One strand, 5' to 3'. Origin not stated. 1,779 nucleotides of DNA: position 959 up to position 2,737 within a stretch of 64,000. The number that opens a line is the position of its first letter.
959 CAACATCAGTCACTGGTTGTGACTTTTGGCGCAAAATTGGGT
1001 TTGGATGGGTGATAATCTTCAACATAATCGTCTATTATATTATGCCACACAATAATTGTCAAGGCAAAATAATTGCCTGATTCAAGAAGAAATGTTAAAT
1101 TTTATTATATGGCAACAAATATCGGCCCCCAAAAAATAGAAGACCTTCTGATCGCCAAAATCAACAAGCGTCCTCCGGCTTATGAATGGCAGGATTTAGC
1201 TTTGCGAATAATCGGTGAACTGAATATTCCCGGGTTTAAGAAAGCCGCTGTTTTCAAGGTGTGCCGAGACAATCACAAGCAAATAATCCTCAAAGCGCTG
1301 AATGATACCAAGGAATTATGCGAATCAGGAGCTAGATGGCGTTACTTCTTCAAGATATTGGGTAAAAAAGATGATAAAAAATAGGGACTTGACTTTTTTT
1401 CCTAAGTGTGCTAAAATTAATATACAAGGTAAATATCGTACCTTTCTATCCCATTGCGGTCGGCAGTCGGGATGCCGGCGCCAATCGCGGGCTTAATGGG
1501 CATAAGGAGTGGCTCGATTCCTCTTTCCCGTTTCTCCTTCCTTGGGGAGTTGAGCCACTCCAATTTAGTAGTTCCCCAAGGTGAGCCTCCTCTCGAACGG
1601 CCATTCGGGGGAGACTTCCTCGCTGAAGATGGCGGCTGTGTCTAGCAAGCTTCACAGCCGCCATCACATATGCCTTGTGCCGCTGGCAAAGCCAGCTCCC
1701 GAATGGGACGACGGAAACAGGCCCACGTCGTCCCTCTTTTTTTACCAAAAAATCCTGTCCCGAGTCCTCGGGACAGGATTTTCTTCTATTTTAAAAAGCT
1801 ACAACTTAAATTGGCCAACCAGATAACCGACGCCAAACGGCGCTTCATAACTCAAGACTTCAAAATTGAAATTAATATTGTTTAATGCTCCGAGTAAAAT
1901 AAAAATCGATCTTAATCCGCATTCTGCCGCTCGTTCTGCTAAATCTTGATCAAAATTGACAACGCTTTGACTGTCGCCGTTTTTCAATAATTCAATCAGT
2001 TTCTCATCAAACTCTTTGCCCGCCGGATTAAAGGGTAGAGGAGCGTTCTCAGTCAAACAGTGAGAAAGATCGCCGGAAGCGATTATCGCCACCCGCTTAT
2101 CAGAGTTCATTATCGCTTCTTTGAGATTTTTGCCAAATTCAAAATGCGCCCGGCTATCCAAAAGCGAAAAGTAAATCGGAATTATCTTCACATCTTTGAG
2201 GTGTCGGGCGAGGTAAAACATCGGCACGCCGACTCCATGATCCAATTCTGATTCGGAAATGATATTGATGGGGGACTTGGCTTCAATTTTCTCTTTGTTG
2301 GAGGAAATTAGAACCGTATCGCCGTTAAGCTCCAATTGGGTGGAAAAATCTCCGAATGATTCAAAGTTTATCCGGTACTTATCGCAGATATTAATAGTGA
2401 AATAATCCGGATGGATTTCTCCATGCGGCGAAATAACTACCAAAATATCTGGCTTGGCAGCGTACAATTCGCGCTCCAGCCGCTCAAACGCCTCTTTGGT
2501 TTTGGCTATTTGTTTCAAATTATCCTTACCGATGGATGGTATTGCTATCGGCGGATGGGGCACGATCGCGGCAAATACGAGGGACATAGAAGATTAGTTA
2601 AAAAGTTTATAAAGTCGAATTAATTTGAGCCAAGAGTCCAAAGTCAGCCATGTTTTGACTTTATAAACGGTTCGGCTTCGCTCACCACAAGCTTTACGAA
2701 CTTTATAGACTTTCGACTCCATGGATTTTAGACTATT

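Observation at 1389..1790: Stand-alone ~320-nt structured RNA candidate with a near-consensus promoter and double terminator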

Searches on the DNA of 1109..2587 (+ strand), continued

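Call 74: search_with_rna_model(model_id=R1, sources=[L205, L206, L207, L208], max_evalue=10)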
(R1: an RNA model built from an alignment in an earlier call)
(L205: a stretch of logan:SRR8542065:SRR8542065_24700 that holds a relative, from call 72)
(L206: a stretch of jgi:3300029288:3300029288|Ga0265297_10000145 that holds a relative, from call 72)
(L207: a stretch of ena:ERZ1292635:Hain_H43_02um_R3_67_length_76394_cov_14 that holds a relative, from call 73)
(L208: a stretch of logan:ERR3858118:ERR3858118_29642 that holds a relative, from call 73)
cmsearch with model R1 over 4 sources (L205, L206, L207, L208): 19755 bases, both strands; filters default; matches with E-value up to 10: 0.
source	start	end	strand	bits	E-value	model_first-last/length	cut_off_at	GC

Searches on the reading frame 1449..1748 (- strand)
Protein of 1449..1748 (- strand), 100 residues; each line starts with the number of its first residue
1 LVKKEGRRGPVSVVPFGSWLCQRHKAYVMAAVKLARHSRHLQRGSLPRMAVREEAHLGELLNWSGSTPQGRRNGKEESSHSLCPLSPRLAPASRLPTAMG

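Call 12: search_protein_families(library=pfam, proteins=[window:1449-1748:-], max_evalue=0.01)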
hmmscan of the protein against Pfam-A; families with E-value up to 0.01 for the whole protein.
window:1449-1748:- (100 aa): 0 families

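Call 20: find_related_loci(query=window:1449-1748:-, collection=metagenome_contigs, flank=4000)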
Query window:1449-1748:- (100 aa) in metagenome_contigs; peptide patterns used: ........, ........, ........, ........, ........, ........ (x = any residue, [..] = any of these).
600 stretches matched a pattern, but none encodes a relative of the query by tblastn (E <= 1e-3).

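Call 22: find_related_loci(query=window:1449-1748:-, collection=viral_contigs, flank=4000)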
Query window:1449-1748:- (100 aa) in viral_contigs; peptide patterns used: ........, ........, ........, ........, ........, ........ (x = any residue, [..] = any of these).
37 stretches matched a pattern, but none encodes a relative of the query by tblastn (E <= 1e-3).

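Call 25: find_homologous_proteins(query=window:1449-1748:-, max_evalue=1)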
Query window:1449-1748:-: 2 candidates shared short words with the query, none scored E <= 1.
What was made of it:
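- Tried and rejected: Nothing was found (calls 20, 22, 25).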

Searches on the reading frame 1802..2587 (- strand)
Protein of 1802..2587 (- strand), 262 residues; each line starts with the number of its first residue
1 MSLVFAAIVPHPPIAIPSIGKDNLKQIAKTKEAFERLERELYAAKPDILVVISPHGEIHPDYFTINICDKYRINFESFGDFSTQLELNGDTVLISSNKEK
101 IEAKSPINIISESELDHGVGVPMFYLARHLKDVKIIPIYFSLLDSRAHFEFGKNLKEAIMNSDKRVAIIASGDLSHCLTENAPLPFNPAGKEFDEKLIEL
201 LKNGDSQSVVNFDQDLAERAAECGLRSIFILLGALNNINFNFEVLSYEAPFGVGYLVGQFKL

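Call 12: search_protein_families(library=pfam, proteins=[window:1802-2587:-], max_evalue=0.01)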
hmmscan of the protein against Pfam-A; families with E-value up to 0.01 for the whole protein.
window:1802-2587:- (262 aa): 2 families
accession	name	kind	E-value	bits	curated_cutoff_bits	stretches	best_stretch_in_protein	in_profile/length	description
PF02900.23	LigB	-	1.8e-40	139.2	26.3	1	6-257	2-268/269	Catalytic LigB subunit of aromatic ring-opening dioxygenase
PF01875.22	Memo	-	3.7e-13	49.7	27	1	112-248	118-250/269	Memo-like protein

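Call 21: find_encoding_contigs(protein=window:1802-2587:-, flank=3000, max_places=10)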
Protein window:1802-2587:- (262 aa): 9 contigs read that carry it; 9 places shown.
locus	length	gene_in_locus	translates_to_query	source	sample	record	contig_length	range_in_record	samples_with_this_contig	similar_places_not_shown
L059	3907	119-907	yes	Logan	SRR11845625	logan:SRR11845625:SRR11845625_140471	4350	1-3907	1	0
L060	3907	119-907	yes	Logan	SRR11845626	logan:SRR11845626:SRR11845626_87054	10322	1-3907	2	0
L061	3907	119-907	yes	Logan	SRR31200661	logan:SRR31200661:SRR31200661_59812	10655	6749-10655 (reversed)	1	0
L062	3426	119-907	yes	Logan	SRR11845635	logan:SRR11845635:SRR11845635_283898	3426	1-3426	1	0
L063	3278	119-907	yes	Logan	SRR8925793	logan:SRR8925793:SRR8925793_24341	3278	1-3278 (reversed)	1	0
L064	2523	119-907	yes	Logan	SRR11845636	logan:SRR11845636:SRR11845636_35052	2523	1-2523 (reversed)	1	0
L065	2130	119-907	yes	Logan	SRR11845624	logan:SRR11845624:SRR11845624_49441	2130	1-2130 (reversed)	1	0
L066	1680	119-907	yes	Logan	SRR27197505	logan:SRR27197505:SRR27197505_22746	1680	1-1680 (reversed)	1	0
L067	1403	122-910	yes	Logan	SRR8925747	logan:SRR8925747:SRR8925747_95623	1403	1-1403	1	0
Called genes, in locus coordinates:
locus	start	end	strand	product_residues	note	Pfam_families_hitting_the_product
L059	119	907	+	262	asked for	PF02900:LigB, PF01875:Memo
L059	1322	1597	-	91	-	-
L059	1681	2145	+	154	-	PF01327:Pep_deformylase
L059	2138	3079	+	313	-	PF00551:Formyl_trans_N, PF02911:Formyl_trans_C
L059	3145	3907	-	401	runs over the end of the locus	?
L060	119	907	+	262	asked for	PF02900:LigB, PF01875:Memo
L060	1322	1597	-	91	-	-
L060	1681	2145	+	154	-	PF01327:Pep_deformylase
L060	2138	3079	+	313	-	PF00551:Formyl_trans_N, PF02911:Formyl_trans_C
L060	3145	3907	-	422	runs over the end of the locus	PF01901:O_anti_polymase (faint)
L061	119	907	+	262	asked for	PF02900:LigB, PF01875:Memo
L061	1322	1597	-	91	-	-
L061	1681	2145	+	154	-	PF01327:Pep_deformylase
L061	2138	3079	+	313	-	PF00551:Formyl_trans_N, PF02911:Formyl_trans_C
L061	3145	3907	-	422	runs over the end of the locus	-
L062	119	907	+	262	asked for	PF02900:LigB, PF01875:Memo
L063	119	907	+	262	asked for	PF02900:LigB, PF01875:Memo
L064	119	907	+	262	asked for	PF02900:LigB, PF01875:Memo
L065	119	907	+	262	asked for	PF02900:LigB, PF01875:Memo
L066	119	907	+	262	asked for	PF02900:LigB, PF01875:Memo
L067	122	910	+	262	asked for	PF02900:LigB, PF01875:Memo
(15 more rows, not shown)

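Call 28: find_homologous_proteins(query=window:1802-2587:-, max_evalue=1e-40)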
Query window:1802-2587:- (262 aa): 4509 proteins with E <= 1e-40 among 8000 candidates; the best 120 are listed.
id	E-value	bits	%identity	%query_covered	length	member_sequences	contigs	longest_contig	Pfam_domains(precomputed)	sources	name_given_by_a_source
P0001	2.2e-169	579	100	100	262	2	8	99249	PF02900.24,PF01875.23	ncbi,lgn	-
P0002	7.0e-138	476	78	100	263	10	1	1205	PF02900.24,PF01875.23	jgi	-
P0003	1.8e-135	468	77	100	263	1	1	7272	PF02900.24,PF01875.23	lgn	-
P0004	5.7e-125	434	72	100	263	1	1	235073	PF02900.24,PF01875.23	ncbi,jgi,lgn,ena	ncbi:MAG: AmmeMemoRadiSam system protein B [Patescibacteria group bacterium]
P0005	1.1e-122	426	71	100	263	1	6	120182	PF02900.24,PF01875.23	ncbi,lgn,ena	ncbi:MAG: AmmeMemoRadiSam system protein B [Patescibacteria group bacterium]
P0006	2.0e-122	426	73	100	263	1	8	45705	PF02900.24,PF01875.23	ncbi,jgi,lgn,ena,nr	ncbi:MAG TPA: AmmeMemoRadiSam system protein B [Patescibacteria group bacterium]|nr:AmmeMemoRadiSam 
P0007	3.6e-122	425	69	100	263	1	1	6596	PF02900.24,PF01875.23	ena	-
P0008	7.1e-122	424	69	100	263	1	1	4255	PF02900.24,PF01875.23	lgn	-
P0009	3.4e-121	422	69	100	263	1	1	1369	PF02900.24,PF01875.23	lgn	-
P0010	3.4e-120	418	69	100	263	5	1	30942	PF02900.24,PF01875.23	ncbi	-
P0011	3.4e-120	418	68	100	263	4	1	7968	PF02900.24,PF01875.23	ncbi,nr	ncbi:AmmeMemoRadiSam system protein B [Candidatus Falkowbacteria bacterium]|nr:AmmeMemoRadiSam syste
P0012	3.9e-120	418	69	100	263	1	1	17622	PF02900.24,PF01875.23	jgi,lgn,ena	-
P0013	5.2e-120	418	69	100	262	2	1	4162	PF02900.24,PF01875.23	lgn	-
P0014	6.5e-120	417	69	100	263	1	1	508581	PF02900.24,PF01875.23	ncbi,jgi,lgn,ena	ncbi:MAG: AmmeMemoRadiSam system protein B [Patescibacteria group bacterium]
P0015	9.9e-120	417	68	100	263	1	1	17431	PF02900.24,PF01875.23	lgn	-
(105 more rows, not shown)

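Call 29: find_encoding_contigs(protein=P0003, flank=3000, max_places=3)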
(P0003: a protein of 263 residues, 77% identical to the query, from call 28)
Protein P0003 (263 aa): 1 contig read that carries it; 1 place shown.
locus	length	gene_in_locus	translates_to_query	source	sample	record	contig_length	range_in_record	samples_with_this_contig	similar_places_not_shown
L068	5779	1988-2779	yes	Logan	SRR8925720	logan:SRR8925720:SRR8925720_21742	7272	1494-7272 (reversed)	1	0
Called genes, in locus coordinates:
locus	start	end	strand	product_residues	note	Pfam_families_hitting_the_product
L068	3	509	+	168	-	?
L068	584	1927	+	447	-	-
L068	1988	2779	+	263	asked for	PF02900:LigB, PF01875:Memo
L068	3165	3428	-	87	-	-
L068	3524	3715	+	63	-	-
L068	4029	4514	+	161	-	PF01327:Pep_deformylase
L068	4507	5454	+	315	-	PF00551:Formyl_trans_N, PF02911:Formyl_trans_C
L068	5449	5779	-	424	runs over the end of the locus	-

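Call 30: find_encoding_contigs(protein=P0002, flank=3000, max_places=3)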
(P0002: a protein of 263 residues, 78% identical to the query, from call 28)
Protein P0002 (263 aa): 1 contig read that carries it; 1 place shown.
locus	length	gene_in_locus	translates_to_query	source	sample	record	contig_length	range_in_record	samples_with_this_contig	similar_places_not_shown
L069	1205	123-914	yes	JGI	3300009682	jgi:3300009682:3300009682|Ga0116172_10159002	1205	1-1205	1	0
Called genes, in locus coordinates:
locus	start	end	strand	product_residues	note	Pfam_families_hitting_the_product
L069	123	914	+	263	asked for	PF02900:LigB, PF01875:Memo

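Call 31: find_encoding_contigs(protein=P0006, flank=3000, max_places=3)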
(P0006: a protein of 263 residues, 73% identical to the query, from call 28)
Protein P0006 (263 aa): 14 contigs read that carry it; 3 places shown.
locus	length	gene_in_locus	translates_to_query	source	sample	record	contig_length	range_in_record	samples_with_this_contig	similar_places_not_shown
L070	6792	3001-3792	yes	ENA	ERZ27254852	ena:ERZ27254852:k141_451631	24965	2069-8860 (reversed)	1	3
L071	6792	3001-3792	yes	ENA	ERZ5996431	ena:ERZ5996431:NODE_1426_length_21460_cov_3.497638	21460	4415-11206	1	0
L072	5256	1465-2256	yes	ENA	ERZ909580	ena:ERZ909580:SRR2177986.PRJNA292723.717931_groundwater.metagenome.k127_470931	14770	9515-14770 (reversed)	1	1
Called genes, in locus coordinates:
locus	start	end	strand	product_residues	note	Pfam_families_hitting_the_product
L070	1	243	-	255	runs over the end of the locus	PF03808:Glyco_tran_WecG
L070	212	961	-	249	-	-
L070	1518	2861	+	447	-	-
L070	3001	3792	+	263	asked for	PF02900:LigB, PF01875:Memo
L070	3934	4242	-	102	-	-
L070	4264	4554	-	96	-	-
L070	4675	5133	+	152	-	PF01327:Pep_deformylase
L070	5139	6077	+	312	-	PF00551:Formyl_trans_N, PF02911:Formyl_trans_C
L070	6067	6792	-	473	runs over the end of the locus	PF04932:Wzy_C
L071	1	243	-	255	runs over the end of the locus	PF03808:Glyco_tran_WecG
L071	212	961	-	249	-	-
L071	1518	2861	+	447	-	-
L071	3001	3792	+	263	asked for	PF02900:LigB, PF01875:Memo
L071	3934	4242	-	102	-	-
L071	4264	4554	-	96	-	-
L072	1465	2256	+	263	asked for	PF02900:LigB, PF01875:Memo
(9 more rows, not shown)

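Call 36: list_cluster_members(proteins=[P0002, P0003, P0001])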
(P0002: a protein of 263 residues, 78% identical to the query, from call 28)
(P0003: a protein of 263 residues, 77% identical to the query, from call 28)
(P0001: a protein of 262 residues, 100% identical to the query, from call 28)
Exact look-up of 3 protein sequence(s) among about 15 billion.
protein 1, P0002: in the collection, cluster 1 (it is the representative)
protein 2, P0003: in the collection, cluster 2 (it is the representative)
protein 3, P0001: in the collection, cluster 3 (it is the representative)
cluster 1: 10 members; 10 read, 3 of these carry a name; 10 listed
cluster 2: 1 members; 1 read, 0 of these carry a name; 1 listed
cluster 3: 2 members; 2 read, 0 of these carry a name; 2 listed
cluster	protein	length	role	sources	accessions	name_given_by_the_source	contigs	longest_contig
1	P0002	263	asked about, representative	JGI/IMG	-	-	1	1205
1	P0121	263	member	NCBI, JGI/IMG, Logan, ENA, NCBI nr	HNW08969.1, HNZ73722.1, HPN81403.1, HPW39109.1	MAG TPA: AmmeMemoRadiSam system protein B [bacterium] | AmmeMemoRadiSam system protein B [bacterium]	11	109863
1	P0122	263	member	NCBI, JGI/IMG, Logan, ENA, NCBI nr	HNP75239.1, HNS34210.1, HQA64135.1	MAG TPA: AmmeMemoRadiSam system protein B [bacterium] | AmmeMemoRadiSam system protein B [bacterium]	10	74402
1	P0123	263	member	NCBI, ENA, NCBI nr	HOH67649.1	MAG TPA: AmmeMemoRadiSam system protein B [bacterium] | AmmeMemoRadiSam system protein B [bacterium]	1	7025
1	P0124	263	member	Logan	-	-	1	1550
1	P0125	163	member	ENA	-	-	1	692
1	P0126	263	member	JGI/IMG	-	-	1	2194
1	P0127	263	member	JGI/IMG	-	-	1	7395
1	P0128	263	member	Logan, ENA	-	-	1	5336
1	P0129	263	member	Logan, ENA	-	-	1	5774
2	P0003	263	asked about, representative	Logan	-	-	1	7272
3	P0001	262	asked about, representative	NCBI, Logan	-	-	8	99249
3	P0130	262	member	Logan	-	-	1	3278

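Call 37: find_encoding_contigs(protein=P0121, flank=3000, max_places=4)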
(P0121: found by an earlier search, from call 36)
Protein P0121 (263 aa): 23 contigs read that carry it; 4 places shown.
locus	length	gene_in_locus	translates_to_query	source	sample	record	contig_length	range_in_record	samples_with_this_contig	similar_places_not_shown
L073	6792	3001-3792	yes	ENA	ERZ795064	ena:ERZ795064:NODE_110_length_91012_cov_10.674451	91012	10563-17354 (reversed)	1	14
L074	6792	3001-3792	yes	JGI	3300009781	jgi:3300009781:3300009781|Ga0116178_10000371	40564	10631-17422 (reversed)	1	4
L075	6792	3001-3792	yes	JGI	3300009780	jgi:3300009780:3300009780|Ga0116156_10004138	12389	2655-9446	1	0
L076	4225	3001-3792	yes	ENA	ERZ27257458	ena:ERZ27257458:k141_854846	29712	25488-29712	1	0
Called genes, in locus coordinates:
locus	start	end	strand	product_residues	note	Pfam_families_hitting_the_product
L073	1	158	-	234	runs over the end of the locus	-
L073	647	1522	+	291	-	PF13353:Fer4_12 (weak), PF04055:Radical_SAM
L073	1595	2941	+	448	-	-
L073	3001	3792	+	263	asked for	PF02900:LigB, PF01875:Memo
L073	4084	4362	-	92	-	-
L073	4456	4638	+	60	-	-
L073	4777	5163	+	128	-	PF01327:Pep_deformylase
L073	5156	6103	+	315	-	PF00551:Formyl_trans_N, PF02911:Formyl_trans_C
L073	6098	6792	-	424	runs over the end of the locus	-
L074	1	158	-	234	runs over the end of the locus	-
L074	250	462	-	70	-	-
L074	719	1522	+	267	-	PF13353:Fer4_12 (weak), PF04055:Radical_SAM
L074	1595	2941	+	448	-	-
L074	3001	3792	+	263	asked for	PF02900:LigB, PF01875:Memo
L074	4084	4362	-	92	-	-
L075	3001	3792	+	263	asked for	PF02900:LigB, PF01875:Memo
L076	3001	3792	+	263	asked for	PF02900:LigB, PF01875:Memo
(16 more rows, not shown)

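Call 38: find_encoding_contigs(protein=P0122, flank=3000, max_places=4)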
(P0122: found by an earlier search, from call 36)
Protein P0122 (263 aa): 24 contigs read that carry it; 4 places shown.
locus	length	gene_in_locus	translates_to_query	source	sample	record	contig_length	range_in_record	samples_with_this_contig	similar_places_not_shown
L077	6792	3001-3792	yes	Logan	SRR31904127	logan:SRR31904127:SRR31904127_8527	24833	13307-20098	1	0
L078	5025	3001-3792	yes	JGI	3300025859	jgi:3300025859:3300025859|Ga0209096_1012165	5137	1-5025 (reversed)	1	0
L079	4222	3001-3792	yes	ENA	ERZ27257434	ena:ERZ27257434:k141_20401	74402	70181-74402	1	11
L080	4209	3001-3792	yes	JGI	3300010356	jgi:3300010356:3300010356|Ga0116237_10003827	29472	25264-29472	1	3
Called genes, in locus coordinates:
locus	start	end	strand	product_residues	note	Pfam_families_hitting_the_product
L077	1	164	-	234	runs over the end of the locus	-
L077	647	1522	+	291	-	PF13353:Fer4_12 (weak), PF04055:Radical_SAM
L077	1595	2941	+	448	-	-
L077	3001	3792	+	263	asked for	PF02900:LigB, PF01875:Memo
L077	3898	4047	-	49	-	-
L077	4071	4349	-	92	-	-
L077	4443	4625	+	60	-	-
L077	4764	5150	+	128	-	PF01327:Pep_deformylase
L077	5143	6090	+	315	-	PF00551:Formyl_trans_N, PF02911:Formyl_trans_C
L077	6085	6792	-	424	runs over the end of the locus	-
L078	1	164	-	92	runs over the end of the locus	?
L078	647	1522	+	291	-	PF13353:Fer4_12 (weak), PF04055:Radical_SAM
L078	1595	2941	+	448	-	-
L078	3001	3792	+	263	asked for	PF02900:LigB, PF01875:Memo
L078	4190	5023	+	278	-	?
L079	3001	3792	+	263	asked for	PF02900:LigB, PF01875:Memo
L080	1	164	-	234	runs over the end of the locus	-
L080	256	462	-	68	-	-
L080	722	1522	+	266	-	PF13353:Fer4_12 (weak), PF04055:Radical_SAM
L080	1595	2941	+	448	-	-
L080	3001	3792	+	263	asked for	PF02900:LigB, PF01875:Memo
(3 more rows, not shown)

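Call 57: search_protein_families(library=pfam, proteins=[L078:4190-5023:+, L073:4084-4362:-, L073:4456-4638:+, L068:3524-3715:+, L077:3898-4047:-], max_evalue=0.01)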
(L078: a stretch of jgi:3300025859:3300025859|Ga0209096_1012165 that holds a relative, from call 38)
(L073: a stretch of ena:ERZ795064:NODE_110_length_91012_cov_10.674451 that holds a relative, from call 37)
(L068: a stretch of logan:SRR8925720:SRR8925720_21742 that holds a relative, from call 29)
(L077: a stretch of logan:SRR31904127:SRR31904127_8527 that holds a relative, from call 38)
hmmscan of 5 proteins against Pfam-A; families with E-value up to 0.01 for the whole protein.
L078:4190-5023:+ (278 aa): 5 families
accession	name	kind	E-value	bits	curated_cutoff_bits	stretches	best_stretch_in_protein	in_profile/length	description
PF00665.32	rve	-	2.5e-15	57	32.6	1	121-232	5-102/102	Integrase core domain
PF13683.12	rve_3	-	1.6e-10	41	26.5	1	221-274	2-55/67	Integrase core domain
PF13565.12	HTH_32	-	7.2e-10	39.7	33.7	1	23-95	1-73/73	Homeodomain-like domain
PF13518.12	HTH_28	-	0.00024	21.6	25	1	10-47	15-52/52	Helix-turn-helix domain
PF13011.12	LZ_Tnp_IS481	-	0.0017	19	22.2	1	6-52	24-70/85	leucine-zipper of insertion element IS481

L073:4084-4362:- (92 aa): 0 families

L073:4456-4638:+ (60 aa): 0 families

L068:3524-3715:+ (63 aa): 0 families

L077:3898-4047:- (49 aa): 0 families

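Call 61: find_homologous_proteins(query=L077:3898-4047:-, max_evalue=10)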
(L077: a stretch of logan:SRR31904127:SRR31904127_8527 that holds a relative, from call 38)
Query L077:3898-4047:- (49 aa): 1 proteins with E <= 10 among 1 candidates.
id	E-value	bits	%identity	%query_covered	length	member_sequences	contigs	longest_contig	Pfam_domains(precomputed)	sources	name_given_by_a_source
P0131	4.7e-26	106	100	100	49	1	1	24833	-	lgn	-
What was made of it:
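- There are no relatives in 5.8 billion proteins for the ORFs tested (calls 25, 61) and no Pfam match (calls 12, 57).
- Tried and rejected: The 49-aa ORF called in L077 found only itself (call 61).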

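Call 72: find_encoding_contigs(protein=P0004, flank=2500, max_places=2)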
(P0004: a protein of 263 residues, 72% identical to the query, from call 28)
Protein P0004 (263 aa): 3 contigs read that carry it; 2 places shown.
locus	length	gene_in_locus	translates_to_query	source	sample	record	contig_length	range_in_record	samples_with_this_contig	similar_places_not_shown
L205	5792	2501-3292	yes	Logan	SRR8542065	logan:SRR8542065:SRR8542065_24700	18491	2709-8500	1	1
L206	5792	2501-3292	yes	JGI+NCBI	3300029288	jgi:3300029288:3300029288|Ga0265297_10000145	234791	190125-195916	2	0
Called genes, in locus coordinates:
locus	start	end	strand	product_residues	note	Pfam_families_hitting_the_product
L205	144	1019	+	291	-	PF04055:Radical_SAM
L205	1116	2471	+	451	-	-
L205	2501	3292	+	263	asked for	PF02900:LigB, PF01875:Memo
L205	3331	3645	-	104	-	-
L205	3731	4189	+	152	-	PF01327:Pep_deformylase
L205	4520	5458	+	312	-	PF00551:Formyl_trans_N, PF02911:Formyl_trans_C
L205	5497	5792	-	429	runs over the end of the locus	-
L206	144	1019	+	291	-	PF04055:Radical_SAM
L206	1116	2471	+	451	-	-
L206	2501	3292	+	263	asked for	PF02900:LigB, PF01875:Memo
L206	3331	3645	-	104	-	-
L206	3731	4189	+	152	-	PF01327:Pep_deformylase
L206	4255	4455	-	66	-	-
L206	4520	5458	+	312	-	PF00551:Formyl_trans_N, PF02911:Formyl_trans_C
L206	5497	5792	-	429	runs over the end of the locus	-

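Call 73: find_encoding_contigs(protein=P0005, flank=2500, max_places=2)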
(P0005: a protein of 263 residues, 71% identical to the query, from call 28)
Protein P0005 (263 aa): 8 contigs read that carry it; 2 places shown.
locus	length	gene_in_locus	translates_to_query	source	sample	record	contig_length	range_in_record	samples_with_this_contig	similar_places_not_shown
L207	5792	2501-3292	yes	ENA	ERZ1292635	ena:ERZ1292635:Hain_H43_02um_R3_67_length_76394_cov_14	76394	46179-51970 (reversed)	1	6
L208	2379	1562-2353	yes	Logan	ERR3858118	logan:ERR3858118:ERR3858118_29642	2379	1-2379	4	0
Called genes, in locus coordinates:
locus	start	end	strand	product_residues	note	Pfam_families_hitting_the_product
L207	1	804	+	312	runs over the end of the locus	PF04055:Radical_SAM, PF13353:Fer4_12 (weak)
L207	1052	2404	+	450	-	-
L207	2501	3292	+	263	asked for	PF02900:LigB, PF01875:Memo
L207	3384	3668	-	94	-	-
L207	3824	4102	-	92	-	-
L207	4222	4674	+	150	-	PF01327:Pep_deformylase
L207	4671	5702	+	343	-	PF00551:Formyl_trans_N, PF02911:Formyl_trans_C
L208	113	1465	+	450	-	-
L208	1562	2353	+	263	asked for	PF02900:LigB, PF01875:Memo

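Call 80: search_protein_families(library=ncbifam, proteins=[window:1802-2587:-], max_evalue=0.01)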
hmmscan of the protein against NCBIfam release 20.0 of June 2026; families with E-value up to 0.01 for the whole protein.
window:1802-2587:- (262 aa): 10 families
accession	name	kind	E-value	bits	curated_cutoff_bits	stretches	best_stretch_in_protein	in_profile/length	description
TIGR02298.1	HpaD_Fe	equivalog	3.7e-14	52.9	315.95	1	3-243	6-262/284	3,4-dihydroxyphenylacetate 2,3-dioxygenase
NF009901.0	PRK13364.1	subfamily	2e-13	50.1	290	1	31-225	34-238/279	class III extradiol dioxygenase family protein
TIGR04336.1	AmmeMemoSam_B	hypoth_equivalog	1.9e-11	43.7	26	1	114-247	124-249/270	AmmeMemoRadiSam system protein B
NF001987.0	PRK00782.1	equivalog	1.2e-10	41.1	295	1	116-250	120-247/267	MEMO1 family protein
NF009910.0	PRK13370.1-4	equivalog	3.3e-08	33.1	291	1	25-185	22-184/312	3-carboxyethylcatechol 2,3-dioxygenase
NF009904.0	PRK13367.1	equivalog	1.6e-07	30.7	412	1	29-227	32-238/426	gallate dioxygenase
NF009902.0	PRK13365.1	subfamily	3.9e-06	26.1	299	1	42-205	45-219/298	class III extradiol dioxygenase family protein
NF009908.0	PRK13370.1-2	equivalog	8.2e-06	25.4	467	1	33-198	30-198/314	3-carboxyethylcatechol 2,3-dioxygenase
NF009909.0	PRK13370.1-3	subfamily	0.00089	18.7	286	1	110-176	106-177/286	3-carboxyethylcatechol 2,3-dioxygenase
NF009907.0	PRK13370.1-1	equivalog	0.0068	15.5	549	1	76-177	72-180/314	3-carboxyethylcatechol 2,3-dioxygenase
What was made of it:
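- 1799..2587 (-): Downstream convergent neighbour: AmmeMemoRadiSam system protein B (LigB/Memo fold). Calls 12 and 80 (TIGR04336, 43.7 bits against a cutoff of 26).
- Closest known: TIGR stem-loop guide arrays of Patescibacteria and phages. Different: No adjacent Nop-domain Tas gene is present; the neighbours are a 91-aa protein and the LigB-like protein (calls 12, 80).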
